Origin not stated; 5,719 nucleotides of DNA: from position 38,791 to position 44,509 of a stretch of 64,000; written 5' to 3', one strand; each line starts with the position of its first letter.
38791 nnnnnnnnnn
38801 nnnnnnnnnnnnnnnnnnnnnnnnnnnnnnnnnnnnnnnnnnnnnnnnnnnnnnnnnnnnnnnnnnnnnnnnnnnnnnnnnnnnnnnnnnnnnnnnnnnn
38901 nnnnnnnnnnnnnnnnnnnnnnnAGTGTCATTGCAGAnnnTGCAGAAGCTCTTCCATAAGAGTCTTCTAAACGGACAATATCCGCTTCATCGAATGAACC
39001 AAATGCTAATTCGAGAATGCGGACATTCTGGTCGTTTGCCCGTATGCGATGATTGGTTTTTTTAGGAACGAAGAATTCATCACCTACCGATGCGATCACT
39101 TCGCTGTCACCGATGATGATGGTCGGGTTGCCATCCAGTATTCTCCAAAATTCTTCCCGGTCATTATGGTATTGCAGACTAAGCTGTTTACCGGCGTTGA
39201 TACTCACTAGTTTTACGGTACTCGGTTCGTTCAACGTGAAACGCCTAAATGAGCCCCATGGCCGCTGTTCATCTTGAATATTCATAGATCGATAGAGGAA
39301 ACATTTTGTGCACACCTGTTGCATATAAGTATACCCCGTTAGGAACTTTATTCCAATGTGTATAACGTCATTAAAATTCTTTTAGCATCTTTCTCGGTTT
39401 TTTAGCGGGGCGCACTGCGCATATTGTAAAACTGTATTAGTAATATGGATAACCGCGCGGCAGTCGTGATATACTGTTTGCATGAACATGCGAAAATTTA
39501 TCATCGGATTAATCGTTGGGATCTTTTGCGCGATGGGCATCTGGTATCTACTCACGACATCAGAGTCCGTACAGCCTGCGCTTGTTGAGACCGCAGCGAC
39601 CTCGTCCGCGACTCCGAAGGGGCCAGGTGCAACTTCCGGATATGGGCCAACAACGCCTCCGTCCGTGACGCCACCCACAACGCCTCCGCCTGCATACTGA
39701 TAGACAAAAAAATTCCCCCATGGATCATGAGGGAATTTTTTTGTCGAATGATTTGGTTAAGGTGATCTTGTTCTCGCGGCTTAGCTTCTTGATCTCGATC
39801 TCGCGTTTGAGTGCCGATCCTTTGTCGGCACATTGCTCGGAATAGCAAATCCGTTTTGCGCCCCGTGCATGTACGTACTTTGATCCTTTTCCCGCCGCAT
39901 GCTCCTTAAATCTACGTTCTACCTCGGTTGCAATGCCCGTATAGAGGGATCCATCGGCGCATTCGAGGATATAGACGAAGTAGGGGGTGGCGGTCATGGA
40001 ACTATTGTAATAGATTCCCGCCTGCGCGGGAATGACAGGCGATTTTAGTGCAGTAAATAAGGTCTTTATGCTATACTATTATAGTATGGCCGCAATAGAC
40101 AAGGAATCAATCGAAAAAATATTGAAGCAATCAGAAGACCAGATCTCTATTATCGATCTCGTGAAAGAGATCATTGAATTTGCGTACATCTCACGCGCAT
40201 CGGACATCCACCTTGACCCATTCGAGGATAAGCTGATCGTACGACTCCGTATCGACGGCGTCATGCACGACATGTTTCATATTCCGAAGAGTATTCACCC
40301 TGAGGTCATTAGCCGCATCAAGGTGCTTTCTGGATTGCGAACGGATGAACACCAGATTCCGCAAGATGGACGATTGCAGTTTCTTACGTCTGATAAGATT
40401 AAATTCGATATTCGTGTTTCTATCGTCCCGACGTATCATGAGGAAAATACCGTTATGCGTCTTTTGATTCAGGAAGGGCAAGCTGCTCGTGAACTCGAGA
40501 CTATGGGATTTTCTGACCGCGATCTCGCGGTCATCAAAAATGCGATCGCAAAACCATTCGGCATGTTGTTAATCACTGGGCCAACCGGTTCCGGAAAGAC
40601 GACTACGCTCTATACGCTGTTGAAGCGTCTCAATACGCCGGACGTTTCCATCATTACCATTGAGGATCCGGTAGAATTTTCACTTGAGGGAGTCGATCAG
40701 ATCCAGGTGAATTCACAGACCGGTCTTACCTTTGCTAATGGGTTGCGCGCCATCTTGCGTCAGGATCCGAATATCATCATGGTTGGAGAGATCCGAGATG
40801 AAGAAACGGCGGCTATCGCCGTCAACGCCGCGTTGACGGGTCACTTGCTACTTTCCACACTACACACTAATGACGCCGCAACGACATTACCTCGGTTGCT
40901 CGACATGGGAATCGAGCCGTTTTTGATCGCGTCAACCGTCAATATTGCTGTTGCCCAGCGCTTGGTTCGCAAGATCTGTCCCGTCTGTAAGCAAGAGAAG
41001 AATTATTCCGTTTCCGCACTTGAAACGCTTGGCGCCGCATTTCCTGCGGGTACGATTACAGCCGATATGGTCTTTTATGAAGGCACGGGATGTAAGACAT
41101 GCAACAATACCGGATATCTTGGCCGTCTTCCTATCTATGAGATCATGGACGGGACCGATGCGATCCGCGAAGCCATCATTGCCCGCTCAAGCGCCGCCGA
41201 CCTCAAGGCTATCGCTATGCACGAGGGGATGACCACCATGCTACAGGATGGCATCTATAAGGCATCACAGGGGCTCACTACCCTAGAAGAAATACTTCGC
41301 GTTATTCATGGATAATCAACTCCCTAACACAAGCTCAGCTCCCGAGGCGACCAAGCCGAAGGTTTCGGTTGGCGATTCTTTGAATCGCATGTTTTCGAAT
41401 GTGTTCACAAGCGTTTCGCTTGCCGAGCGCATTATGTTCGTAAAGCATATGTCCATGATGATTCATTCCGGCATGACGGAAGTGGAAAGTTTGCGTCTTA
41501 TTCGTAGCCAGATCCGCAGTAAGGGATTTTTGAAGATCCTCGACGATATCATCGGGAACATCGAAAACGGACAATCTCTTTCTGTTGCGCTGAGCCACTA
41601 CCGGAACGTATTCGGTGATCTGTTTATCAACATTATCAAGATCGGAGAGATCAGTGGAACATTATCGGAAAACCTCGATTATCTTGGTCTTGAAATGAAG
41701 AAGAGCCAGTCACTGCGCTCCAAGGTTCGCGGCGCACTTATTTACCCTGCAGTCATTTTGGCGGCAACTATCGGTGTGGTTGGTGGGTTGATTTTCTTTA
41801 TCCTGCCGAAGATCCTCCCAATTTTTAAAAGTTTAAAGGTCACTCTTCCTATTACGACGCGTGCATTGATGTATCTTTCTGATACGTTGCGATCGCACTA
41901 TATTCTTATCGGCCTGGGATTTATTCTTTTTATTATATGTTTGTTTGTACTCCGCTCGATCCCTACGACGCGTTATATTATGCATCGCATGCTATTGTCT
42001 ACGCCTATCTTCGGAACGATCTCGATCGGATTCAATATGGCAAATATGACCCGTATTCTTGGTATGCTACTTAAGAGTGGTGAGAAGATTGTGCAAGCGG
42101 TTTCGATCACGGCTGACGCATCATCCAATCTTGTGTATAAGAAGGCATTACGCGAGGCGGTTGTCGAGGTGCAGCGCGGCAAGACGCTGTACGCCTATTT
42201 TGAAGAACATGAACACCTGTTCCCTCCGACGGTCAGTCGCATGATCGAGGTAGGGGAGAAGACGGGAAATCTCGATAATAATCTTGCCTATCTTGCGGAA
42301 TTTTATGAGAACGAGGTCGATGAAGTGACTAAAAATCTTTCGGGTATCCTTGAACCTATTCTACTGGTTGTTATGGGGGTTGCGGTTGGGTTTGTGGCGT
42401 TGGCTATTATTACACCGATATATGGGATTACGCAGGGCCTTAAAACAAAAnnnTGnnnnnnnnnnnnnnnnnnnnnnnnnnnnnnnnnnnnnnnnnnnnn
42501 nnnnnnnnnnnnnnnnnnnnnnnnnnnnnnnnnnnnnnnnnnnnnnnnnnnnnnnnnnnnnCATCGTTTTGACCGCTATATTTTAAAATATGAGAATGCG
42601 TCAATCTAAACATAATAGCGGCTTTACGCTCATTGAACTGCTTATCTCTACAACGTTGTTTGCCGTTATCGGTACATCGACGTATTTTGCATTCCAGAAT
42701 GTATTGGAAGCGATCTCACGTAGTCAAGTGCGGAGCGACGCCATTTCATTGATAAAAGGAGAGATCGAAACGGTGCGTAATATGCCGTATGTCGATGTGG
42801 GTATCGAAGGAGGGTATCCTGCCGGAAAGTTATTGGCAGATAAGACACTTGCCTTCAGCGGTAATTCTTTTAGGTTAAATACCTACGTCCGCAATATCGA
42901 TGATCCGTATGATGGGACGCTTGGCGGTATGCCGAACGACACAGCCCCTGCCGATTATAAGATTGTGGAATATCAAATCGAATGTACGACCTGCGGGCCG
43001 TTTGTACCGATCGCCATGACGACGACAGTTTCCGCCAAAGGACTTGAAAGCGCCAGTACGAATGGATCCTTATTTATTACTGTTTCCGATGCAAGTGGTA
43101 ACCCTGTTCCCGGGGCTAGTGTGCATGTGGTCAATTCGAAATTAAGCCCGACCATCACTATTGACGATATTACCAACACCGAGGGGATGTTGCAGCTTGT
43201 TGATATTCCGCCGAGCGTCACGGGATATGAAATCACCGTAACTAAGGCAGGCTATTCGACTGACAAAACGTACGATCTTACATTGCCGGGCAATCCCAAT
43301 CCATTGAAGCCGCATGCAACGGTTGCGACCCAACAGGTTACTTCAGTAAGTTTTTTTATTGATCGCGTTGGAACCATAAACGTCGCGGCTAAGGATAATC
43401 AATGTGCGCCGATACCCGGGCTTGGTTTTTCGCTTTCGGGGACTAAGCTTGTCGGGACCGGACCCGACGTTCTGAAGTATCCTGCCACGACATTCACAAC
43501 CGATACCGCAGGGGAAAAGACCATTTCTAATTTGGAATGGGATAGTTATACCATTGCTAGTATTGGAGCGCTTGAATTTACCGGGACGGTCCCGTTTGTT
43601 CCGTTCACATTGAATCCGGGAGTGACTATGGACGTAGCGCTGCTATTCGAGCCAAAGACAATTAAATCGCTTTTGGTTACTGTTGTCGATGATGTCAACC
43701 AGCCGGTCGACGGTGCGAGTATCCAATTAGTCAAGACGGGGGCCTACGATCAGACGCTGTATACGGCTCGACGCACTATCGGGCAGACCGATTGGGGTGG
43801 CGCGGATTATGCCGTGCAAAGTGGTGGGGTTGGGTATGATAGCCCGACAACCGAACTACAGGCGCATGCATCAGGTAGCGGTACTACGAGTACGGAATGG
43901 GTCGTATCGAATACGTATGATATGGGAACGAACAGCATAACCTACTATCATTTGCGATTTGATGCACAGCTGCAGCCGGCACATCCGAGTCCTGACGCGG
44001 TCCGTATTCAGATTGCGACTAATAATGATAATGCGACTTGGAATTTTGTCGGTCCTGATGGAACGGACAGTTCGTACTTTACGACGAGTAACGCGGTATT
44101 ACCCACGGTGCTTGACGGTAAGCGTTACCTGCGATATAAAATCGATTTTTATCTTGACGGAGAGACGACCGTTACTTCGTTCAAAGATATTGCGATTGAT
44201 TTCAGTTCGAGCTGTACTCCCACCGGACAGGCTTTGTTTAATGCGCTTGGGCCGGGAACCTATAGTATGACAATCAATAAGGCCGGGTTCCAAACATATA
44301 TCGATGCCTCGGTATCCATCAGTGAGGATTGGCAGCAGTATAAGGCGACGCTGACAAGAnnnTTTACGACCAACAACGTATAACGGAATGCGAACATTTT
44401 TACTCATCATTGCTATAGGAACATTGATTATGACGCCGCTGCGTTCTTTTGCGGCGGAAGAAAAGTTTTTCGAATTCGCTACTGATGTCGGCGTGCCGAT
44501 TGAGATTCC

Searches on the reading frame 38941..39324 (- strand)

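Call 61: search_protein_families(library=pfam, proteins=[window:38941-39324:-], max_evalue=0.001)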
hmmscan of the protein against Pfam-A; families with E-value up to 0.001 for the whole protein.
window:38941-39324:- (128 aa): 2 families
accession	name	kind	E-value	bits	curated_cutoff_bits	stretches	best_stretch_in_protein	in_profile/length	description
PF01050.24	MannoseP_isomer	-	4.2e-16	59.6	23.6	1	19-121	12-116/116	Mannose-6-phosphate isomerase C-terminal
PF07883.17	Cupin_2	-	2e-09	37.5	27.2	1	39-104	2-67/70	Cupin domain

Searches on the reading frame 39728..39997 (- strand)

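Call 61: search_protein_families(library=pfam, proteins=[window:39728-39997:-], max_evalue=0.001)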
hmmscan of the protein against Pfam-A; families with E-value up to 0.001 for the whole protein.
window:39728-39997:- (90 aa): 1 family
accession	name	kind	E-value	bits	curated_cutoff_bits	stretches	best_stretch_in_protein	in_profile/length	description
PF01541.30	GIY-YIG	-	7.9e-17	61.8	22.6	1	6-77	2-76/78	GIY-YIG catalytic domain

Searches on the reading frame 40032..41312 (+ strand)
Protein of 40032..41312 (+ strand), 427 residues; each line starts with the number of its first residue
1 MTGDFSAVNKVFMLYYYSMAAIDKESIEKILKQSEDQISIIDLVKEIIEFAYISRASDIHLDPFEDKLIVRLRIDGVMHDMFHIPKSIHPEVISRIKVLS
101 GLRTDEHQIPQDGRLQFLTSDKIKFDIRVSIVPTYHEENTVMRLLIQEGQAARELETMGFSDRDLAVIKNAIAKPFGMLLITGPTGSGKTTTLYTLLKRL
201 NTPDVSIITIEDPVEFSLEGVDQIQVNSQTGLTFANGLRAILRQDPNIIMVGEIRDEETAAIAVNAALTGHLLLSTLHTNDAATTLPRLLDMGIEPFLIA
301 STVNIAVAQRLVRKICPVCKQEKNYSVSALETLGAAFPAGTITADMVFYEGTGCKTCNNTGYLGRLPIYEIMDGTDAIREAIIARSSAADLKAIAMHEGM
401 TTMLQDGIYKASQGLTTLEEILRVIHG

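Call 61: search_protein_families(library=pfam, proteins=[window:40032-41312:+], max_evalue=0.001)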
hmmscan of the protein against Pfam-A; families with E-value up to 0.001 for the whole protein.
window:40032-41312:+ (427 aa): 5 families
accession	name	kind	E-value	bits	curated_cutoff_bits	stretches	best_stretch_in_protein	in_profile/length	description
PF00437.27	T2SSE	-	2e-123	412.1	24.9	1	34-423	2-370/370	Type II/IV secretion system protein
PF13401.12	AAA_22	-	1.7e-05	25.6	27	1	177-229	6-57/130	AAA domain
PF25199.1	nSTAND_NTPase5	-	0.00012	22.3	34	1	177-227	42-93/145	Novel STAND NTPase 5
PF13191.12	AAA_16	-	0.00014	22.9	32.6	1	175-269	24-109/167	AAA ATPase domain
PF20720.3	nSTAND3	-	0.00021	21.4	27.2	1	177-216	18-57/155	Novel STAND NTPase 3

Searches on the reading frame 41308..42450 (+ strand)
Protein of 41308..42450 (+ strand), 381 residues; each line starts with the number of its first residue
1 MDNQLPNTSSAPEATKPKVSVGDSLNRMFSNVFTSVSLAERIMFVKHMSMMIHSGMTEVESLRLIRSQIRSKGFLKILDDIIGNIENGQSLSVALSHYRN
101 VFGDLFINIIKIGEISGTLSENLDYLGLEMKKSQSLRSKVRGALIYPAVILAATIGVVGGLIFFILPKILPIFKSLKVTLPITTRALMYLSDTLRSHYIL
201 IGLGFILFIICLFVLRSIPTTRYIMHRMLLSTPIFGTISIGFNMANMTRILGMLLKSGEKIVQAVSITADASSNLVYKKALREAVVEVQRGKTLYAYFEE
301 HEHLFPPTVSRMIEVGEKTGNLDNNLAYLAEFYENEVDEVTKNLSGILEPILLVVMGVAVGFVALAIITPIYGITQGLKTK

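Call 62: search_protein_families(library=pfam, proteins=[window:41308-42450:+], max_evalue=0.001)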
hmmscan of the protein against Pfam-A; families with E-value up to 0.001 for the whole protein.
window:41308-42450:+ (381 aa): 1 family
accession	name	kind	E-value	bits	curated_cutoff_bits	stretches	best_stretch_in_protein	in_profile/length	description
PF00482.28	T2SSF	-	1.4e-50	170.9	25.2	2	248-370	2-125/125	Type II secretion system (T2SS), protein F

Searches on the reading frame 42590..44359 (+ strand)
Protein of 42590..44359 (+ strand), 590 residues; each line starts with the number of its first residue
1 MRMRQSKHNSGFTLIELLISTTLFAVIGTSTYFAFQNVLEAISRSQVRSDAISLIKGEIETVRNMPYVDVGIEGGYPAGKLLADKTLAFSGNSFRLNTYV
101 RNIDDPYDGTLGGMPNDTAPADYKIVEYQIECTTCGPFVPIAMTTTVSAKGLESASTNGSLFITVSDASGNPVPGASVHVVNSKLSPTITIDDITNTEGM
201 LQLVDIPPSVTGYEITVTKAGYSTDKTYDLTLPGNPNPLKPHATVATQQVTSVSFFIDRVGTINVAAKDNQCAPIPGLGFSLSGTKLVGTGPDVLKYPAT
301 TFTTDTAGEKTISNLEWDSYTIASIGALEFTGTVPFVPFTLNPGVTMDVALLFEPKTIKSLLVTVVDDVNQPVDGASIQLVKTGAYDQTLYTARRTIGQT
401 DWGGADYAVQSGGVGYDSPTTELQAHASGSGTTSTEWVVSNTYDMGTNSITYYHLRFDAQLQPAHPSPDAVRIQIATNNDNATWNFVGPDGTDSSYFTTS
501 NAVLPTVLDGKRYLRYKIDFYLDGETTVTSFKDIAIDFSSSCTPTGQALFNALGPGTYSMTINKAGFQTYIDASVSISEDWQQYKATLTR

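Call 62: search_protein_families(library=pfam, proteins=[window:42590-44359:+], max_evalue=0.001)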
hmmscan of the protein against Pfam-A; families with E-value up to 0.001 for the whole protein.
window:42590-44359:+ (590 aa): 4 families
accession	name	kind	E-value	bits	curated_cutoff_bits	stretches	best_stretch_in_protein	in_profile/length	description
PF13620.12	CarboxypepD_reg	-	3.2e-12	47.1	32.3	1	164-233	5-70/82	Carboxypeptidase regulatory-like domain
PF17802.7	SpaA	-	8.5e-07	29.5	23.1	0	262-322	2-56/91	Prealbumin-like fold domain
PF07963.17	N_methyl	-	3.8e-06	26.7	21.2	1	7-30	2-25/27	Prokaryotic N-terminal methylation motif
PF13715.12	CarbopepD_reg_2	-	0.00092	19.6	32.2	0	164-226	4-59/88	CarboxypepD_reg-like domain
